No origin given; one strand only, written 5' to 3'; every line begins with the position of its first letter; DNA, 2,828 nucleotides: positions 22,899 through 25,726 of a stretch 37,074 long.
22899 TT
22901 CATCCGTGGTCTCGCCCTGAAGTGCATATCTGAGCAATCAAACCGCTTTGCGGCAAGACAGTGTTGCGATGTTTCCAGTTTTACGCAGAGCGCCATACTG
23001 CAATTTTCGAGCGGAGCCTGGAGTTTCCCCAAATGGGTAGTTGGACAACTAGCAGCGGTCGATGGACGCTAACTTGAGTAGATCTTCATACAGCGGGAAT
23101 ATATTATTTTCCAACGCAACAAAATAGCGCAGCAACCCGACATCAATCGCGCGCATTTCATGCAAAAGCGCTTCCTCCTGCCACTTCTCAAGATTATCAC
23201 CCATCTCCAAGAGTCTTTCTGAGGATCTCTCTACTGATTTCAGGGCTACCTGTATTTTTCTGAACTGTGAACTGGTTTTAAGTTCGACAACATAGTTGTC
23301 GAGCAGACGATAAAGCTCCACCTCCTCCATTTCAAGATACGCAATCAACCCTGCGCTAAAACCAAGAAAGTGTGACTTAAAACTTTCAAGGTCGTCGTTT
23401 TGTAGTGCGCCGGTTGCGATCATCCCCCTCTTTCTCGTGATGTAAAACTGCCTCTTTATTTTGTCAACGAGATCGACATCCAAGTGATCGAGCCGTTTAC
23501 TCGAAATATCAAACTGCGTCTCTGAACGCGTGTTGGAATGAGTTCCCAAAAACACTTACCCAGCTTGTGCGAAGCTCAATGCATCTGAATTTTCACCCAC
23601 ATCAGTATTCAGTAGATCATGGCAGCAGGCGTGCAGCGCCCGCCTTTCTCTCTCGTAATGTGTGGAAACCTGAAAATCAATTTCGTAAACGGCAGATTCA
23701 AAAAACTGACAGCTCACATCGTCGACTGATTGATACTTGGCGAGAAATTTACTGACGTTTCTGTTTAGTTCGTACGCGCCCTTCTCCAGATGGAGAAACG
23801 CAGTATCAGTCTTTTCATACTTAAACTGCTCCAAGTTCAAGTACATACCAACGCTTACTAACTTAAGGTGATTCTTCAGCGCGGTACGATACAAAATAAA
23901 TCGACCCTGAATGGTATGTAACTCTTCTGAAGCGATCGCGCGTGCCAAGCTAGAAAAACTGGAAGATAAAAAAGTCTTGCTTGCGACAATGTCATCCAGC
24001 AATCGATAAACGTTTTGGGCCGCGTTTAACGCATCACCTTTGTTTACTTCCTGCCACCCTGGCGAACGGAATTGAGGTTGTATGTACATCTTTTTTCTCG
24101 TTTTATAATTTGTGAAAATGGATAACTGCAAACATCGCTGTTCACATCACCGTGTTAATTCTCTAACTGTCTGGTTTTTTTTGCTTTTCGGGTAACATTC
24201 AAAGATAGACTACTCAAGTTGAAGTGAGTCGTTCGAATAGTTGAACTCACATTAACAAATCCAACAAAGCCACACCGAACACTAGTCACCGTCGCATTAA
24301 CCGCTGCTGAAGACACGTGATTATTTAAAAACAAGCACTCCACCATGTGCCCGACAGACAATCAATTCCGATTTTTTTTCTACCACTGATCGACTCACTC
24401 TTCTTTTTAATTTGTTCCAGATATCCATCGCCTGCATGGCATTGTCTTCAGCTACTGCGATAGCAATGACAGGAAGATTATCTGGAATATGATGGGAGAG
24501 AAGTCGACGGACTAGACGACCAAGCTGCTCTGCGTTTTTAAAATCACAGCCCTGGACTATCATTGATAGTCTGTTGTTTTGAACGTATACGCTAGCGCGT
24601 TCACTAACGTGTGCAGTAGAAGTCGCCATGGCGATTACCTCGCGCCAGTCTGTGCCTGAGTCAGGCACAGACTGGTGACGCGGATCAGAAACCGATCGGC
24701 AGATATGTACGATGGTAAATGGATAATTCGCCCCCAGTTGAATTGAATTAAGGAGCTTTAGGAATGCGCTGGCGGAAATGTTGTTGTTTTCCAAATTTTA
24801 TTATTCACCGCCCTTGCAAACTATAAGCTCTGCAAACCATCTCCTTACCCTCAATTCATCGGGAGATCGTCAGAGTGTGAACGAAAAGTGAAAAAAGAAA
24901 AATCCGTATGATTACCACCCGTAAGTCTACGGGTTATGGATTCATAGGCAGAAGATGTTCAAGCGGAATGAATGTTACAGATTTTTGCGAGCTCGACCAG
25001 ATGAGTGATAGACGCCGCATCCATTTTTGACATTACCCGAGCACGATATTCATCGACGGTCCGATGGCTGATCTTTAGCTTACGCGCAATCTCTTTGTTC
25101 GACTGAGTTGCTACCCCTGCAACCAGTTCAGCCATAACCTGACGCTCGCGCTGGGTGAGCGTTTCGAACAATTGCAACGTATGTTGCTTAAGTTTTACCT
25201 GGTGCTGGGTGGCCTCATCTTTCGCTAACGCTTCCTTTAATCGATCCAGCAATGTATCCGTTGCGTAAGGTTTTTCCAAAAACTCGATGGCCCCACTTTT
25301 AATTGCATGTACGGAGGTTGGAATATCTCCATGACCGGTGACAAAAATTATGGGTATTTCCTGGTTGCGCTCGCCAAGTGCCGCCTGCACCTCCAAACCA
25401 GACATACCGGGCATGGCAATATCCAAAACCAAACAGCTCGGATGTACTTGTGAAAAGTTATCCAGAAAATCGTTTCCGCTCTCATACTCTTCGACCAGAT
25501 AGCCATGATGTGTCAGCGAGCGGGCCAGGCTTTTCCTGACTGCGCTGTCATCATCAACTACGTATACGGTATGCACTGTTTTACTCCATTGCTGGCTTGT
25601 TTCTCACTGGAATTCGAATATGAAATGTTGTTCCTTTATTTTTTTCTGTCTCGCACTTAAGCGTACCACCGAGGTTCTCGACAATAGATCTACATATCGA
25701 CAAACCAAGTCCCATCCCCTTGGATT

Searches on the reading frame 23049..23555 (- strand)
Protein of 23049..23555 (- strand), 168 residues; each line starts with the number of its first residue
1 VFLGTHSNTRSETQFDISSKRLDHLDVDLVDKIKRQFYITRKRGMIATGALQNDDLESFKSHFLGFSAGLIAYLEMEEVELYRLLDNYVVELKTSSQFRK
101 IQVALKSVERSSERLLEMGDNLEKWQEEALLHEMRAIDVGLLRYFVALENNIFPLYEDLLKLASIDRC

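Call 3: search_protein_families(library=pfam, proteins=[window:23049-23555:-], max_evalue=0.01)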
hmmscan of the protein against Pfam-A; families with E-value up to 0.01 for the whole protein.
window:23049-23555:- (168 aa): 0 families

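Call 4: search_protein_families(library=ncbifam, proteins=[window:23049-23555:-], max_evalue=0.01)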
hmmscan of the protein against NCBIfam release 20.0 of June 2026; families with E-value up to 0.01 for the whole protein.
window:23049-23555:- (168 aa): 0 families

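Call 35: search_protein_families(library=pfam, proteins=[window:23049-23555:-], max_evalue=10)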
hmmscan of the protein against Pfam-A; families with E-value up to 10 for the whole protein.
window:23049-23555:- (168 aa): 1 family
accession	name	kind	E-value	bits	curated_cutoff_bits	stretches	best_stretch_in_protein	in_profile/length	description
PF19651.4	DUF6154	-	0.26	12.1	27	1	75-92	44-61/79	Family of unknown function (DUF6154)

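Call 69: predict_structure(protein=window:23049-23555:-)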
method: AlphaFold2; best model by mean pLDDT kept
length: 168 residues; sequences in the alignment: 1
mean_pLDDT: 67.4   pTM: 0.57
mean pLDDT of the five models: 67.4, 55.5, 51.4, 39.5, 38.2
residues with pLDDT >= 90: 0; 70-90: 100; 50-70: 43; < 50: 25
segments of 3 or more residues with pLDDT < 50: 1-22, 166-168
pLDDT, mean of each block of 10 residues (from residue 1): 33 37 60 77 77 76 72 63 56 67 80 80 76 81 78 73 57
secondary structure, 60 per line:
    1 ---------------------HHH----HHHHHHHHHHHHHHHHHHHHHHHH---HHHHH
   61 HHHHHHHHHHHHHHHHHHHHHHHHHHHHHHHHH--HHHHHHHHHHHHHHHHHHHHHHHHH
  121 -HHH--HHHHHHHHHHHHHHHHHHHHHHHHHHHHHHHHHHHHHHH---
elements in order: H29-52 H56-93 H96-120 H127-165

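Call 71: fold_search(model_id=the predicted structure, library=pdb)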
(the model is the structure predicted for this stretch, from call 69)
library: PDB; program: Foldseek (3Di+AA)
matches with E <= 10: 556; with E <= 0.001: 0
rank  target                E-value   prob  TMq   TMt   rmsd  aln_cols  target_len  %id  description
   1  6adq_G                7.3e-02  1.00  0.59  0.51   4.6       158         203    9  Respiratory Complex CIII2CIV2SOD2 from Mycobacterium smegmatis (released 2018-11-14)
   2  5a7d_P                9.4e-02  1.00  0.61  0.37  15.2       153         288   11  Tetrameric assembly of LGN with Inscuteable (released 2016-08-03)
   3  4yuu_Q2               9.4e-02  1.00  0.46  0.67   5.2       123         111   13  Crystal structure of oxygen-evolving photosystem II from a red alga (released 2016-01-20)
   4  1ktm_MODEL_1_A        1.4e-01  1.00  0.54  0.63   4.1       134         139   15  SOLUTION STRUCTURE OF FAT DOMAIN OF FOCAL ADHESION KINASE (released 2003-01-16)
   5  7q21_E                1.5e-01  1.00  0.54  0.49   4.8       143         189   13  III2-IV2 respiratory supercomplex from Corynebacterium glutamicum (released 2022-02-02)
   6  7xge_A                1.6e-01  0.77  0.33  0.33   9.9       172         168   16  Crystal structure of MCL-1 in complex with computationally designed inhibitor protein (released 2022-07-20)
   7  9tav_B                1.8e-01  1.00  0.54  0.72   3.1       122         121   12  De novo photoenzyme photoABLE2 in complex with substrate (released 2026-03-25)
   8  7qhm_F                1.8e-01  1.00  0.58  0.52   4.3       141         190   13  Cytochrome bcc-aa3 supercomplex (respiratory supercomplex III2/IV2) from Corynebacterium glutamicum (stigmatellin and  (released 2022-05-18)
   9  5a7d_Q                2.0e-01  1.00  0.60  0.38  14.1       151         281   12  Tetrameric assembly of LGN with Inscuteable (released 2016-08-03)
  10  9dm3_MODEL_1_A        2.3e-01  0.99  0.46  0.56   4.2       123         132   10  De novo design of proteins that bind naphthalenediimides, powerful photooxidants with tunable photophysical pr (released 2025-03-05)
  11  7y5e_Q6               2.3e-01  0.99  0.53  0.61  11.9       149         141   11  In situ single-PBS-PSII-PSI-LHCs megacomplex. (released 2023-02-01)
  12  1h6g_B                2.6e-01  0.97  0.46  0.34   6.4       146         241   17  alpha-catenin M-domain (released 2001-08-07)
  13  9fks_i                2.6e-01  0.95  0.49  0.33   6.3       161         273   12  Respiratory supercomplex CIII2-CIV2 from alphaproteobacterium (released 2025-12-17)
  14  4yuu_q1               2.7e-01  0.99  0.44  0.66   5.2       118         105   13  Crystal structure of oxygen-evolving photosystem II from a red alga (released 2016-01-20)
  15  2awc                  2.7e-01  0.98  0.45  0.55   4.9       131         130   18  deoxy-DcrH-Hr (released 2006-08-15)
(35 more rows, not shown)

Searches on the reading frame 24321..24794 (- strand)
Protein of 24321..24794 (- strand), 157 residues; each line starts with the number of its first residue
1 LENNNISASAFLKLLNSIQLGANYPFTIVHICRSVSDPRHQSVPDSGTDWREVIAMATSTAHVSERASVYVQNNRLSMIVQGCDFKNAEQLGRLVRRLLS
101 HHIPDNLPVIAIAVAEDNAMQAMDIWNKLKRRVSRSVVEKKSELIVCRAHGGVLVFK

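Call 3: search_protein_families(library=pfam, proteins=[window:24321-24794:-], max_evalue=0.01)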
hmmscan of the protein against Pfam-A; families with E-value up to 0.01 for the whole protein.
window:24321-24794:- (157 aa): 0 families

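Call 4: search_protein_families(library=ncbifam, proteins=[window:24321-24794:-], max_evalue=0.01)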
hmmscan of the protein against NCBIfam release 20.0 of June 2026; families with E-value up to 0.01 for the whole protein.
window:24321-24794:- (157 aa): 0 families

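Call 35: search_protein_families(library=pfam, proteins=[window:24321-24794:-], max_evalue=10)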
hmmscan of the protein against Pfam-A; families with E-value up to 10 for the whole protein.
window:24321-24794:- (157 aa): 2 families
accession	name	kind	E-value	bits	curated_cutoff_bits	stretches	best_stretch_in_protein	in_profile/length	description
PF06082.17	YjbH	-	0.1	11.8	24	1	38-119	259-341/658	Exopolysaccharide biosynthesis protein YbjH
PF09269.16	DUF1967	-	0.15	12.6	27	1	70-107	13-50/70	Domain of unknown function (DUF1967)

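Call 43: find_homologous_proteins(query=window:24321-24794:-, max_evalue=0.001)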
Query window:24321-24794:- (157 aa): 1 proteins with E <= 0.001 among 154 candidates.
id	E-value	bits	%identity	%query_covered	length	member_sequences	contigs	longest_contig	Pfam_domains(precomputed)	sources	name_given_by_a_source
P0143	5.9e-58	213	100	65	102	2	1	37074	-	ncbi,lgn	-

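Call 61: search_protein_representatives(protein=window:24321-24794:-)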
Query: 157 residues. Proteins with E-value up to 0.001 (for the whole library): 4; up to 1e-10: 1; up to 1e-30: 1. The best 4 are listed.
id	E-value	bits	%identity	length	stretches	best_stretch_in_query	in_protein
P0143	1.9e-58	212.8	100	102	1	56-157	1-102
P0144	1.0e-05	41.8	36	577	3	60-144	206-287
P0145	2.2e-05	40.7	37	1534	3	62-96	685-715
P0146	9.8e-04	35.4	31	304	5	29-67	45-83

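Call 63: search_protein_families(library=pfam, proteins=[P0144, P0145, P0146], max_evalue=0.001)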
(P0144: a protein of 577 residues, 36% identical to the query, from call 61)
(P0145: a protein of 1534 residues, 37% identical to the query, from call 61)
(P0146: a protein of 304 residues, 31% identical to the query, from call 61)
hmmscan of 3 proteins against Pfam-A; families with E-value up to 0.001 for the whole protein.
P0144 (577 aa): 5 families
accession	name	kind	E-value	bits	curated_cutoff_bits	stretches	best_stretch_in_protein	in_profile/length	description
PF00096.32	zf-C2H2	-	4.5e-19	68.2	25.2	0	468-490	1-23/23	Zinc finger, C2H2 type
PF13894.12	zf-C2H2_4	-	2e-16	59.5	27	0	468-490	1-23/24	C2H2-type zinc finger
PF13465.12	zf-H2C2_2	-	1.4e-15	57.1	40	1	454-479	1-26/26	Zinc-finger double domain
PF23612.1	zf-C2H2_ZN142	-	3.2e-09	36.8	27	0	441-465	2-26/27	ZN142 C2H2 zinc finger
PF13909.12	zf-H2C2_5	-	3.7e-05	23.6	27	1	553-577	1-25/26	C2H2-type zinc-finger domain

P0145 (1534 aa): 4 families
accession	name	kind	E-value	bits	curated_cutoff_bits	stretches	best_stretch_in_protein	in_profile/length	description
PF18463.6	PCSK9_C3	-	7e-19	68.3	26.7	0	1137-1167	32-62/74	Proprotein convertase subtilisin-like/kexin type 9 C-terminal domain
PF02398.22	Corona_7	-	3.8e-15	56.6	27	0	1103-1132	28-56/101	Coronavirus protein 7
PF12139.13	APS-reductase_C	-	1.5e-07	32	25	0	1145-1177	11-43/82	Adenosine-5'-phosphosulfate reductase beta subunit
PF23097.1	NOL10_2nd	-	7.7e-07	29.6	27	0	1326-1336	25-35/48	Nucleolar protein 10-like, second domain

P0146 (304 aa): 3 families
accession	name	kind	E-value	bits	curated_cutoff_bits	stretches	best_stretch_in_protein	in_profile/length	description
PF15452.11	NYAP_C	-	0.00012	22.4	25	0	40-74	56-90/260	Neuronal tyrosine-phosphorylated phosphoinositide-3-kinase adapter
PF16611.10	RGS12_us2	-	0.0002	22.1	27.2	0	203-227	16-40/72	Unstructured region between RBD and GoLoco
PF21645.3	FakA-like_M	-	0.0002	21.5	24.9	0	39-75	4-39/80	Fatty acid kinase subunit A-like, middle domain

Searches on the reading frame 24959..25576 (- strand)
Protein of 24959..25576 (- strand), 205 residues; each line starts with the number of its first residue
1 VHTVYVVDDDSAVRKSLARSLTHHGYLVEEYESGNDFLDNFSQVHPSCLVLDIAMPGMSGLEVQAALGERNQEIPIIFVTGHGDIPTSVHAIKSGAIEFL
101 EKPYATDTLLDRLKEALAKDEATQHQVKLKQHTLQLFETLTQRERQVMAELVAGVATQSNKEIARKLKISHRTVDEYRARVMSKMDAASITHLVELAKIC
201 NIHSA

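Call 3: search_protein_families(library=pfam, proteins=[window:24959-25576:-], max_evalue=0.01)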
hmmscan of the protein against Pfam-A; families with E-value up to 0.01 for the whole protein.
window:24959-25576:- (205 aa): 7 families
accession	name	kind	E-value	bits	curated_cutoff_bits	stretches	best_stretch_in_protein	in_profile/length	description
PF00072.30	Response_reg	-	3.2e-28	98.5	30.2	1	4-113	1-110/111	Response regulator receiver domain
PF00196.25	GerE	-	2.3e-17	62.8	23.5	1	139-197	2-57/57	Bacterial regulatory proteins, luxR family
PF06490.17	FleQ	-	0.00029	21.6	22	1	4-116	2-106/108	Flagellar regulatory protein FleQ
PF13384.12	HTH_23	-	0.0014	18.8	24.6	1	140-181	2-41/50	Homeodomain-like domain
PF07638.17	Sigma70_ECF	-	0.0023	18.3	21.1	1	119-176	116-170/185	ECF sigma factor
PF15615.11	TerB_C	-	0.0058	17.3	26.3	1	110-166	48-106/148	TerB-C domain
PF04545.22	Sigma70_r4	-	0.0064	16.4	24.1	0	137-175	2-38/50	Sigma-70, region 4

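Call 4: search_protein_families(library=ncbifam, proteins=[window:24959-25576:-], max_evalue=0.01)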
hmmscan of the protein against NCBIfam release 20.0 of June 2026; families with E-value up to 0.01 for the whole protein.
window:24959-25576:- (205 aa): 112 families (the best 25 are shown)
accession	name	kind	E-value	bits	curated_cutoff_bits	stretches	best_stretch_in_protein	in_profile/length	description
NF006900.1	PRK09390.1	equivalog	9.7e-64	214.6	255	1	3-198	6-198/203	response regulator FixJ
NF040749.1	tetrathio_RR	equivalog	4e-44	150.6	290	1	4-195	2-186/191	tetrathionate respiration response regulator TtrR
NF047793.1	ResRegPgtA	equivalog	1.7e-27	96.3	650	1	3-135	7-139/414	two-component system response regulator PgtA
NF011896.0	PRK15369.1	equivalog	5.9e-25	88.1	242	1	3-199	5-206/211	two component system response regulator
NF051870.1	NAssimRespRegNtrX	equivalog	3.8e-24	85.4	600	1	2-140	2-142/452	nitrogen assimilation response regulator NtrX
TIGR01818.1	ntrC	equivalog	1.1e-23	83.8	558.6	1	4-129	1-126/463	nitrogen regulation protein NR(I)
NF008176.1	PRK10923.1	equivalog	1.3e-23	83.3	620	1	3-131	5-132/469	nitrogen regulation protein NR(I)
NF033791.1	ActR_PrrA_rreg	equivalog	1.2e-21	77.4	250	1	3-175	3-164/173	ActR/PrrA/RegA family redox response regulator transcription factor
NF045944.1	ResRegRpaBCyano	equivalog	1.3e-21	77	330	1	6-138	2-135/229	response regulator transcription factor RpaB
NF008469.0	PRK11361.1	equivalog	1.9e-21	76.3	714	1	2-134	5-137/461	acetoacetate metabolism transcriptional regulator AtoC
NF040689.1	MtrAB_MtrA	equivalog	2.9e-21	75.8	300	1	4-145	1-142/219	MtrAB system response regulator MtrA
NF007018.1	PRK09483.1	equivalog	1.1e-20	74.3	280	1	1-197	1-203/217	UvrY/SirA/GacA family response regulator transcription factor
TIGR02154.1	PhoB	equivalog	1.5e-19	70.3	296.2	1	3-138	4-141/226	phosphate regulon transcriptional regulator PhoB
NF007935.0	PRK10651.1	equivalog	1.9e-19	69.7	250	1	3-189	8-202/216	two-component system response regulator NarL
NF053854.1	RespRegPhoBBctds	equivalog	5.1e-19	68.5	270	1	5-141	2-139/225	two-component system response regulator PhoB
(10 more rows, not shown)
